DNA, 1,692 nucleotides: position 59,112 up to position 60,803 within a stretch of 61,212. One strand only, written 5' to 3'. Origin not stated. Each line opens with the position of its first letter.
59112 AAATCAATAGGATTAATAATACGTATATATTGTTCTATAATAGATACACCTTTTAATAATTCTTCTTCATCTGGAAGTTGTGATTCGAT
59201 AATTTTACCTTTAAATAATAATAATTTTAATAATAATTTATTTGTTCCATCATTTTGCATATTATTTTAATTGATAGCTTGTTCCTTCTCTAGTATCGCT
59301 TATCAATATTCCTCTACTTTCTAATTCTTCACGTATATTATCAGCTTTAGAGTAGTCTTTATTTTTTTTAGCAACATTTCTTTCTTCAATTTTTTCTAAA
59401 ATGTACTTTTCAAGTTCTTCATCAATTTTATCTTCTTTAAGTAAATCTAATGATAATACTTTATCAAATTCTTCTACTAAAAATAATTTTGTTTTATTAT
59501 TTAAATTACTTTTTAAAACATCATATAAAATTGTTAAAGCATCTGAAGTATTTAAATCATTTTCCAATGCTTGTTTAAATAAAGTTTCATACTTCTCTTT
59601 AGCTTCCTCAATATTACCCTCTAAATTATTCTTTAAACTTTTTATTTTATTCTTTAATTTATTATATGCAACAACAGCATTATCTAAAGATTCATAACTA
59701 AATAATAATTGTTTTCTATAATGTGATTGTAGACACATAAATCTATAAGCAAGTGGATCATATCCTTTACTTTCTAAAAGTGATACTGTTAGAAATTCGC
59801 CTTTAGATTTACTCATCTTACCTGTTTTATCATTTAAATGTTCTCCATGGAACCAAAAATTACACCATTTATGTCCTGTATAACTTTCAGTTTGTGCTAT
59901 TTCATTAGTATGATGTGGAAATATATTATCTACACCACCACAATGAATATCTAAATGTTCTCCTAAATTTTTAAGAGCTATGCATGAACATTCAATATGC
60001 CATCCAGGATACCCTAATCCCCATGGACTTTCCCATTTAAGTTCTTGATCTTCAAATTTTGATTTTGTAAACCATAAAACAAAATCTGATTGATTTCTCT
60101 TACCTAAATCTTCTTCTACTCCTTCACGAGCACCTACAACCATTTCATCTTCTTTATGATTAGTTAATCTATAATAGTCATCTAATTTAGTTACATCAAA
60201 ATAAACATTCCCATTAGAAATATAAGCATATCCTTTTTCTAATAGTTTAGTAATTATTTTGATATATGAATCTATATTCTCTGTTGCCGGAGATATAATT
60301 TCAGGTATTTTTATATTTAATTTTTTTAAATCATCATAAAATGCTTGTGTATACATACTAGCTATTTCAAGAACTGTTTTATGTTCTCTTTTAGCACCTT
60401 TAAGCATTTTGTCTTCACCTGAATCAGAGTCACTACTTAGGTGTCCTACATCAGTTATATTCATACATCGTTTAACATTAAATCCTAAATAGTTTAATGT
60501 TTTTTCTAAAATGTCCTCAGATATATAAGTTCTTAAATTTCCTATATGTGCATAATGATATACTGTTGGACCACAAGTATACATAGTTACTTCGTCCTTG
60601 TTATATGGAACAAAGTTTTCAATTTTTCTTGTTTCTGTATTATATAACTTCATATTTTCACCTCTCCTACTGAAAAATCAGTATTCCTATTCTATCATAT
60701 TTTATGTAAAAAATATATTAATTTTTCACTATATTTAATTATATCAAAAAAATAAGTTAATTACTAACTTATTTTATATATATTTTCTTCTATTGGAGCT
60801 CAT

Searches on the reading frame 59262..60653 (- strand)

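Call 101: search_protein_families(library=pfam, proteins=[window:59262-60653:-], max_evalue=0.0001)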
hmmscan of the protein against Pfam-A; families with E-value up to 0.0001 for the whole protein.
window:59262-60653:- (463 aa): 3 families
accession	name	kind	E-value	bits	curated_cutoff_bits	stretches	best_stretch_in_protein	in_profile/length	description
PF01406.26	tRNA-synt_1e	-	2.1e-92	310.1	27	1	14-326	2-299/301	tRNA synthetases class I (C) catalytic domain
PF09334.17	tRNA-synt_1g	-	3.9e-07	29.6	20.1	1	34-156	13-126/391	tRNA synthetases class I (M)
PF01921.24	tRNA-synt_1f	-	5.7e-06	25.9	27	0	274-345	276-344/360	tRNA synthetases class I (K)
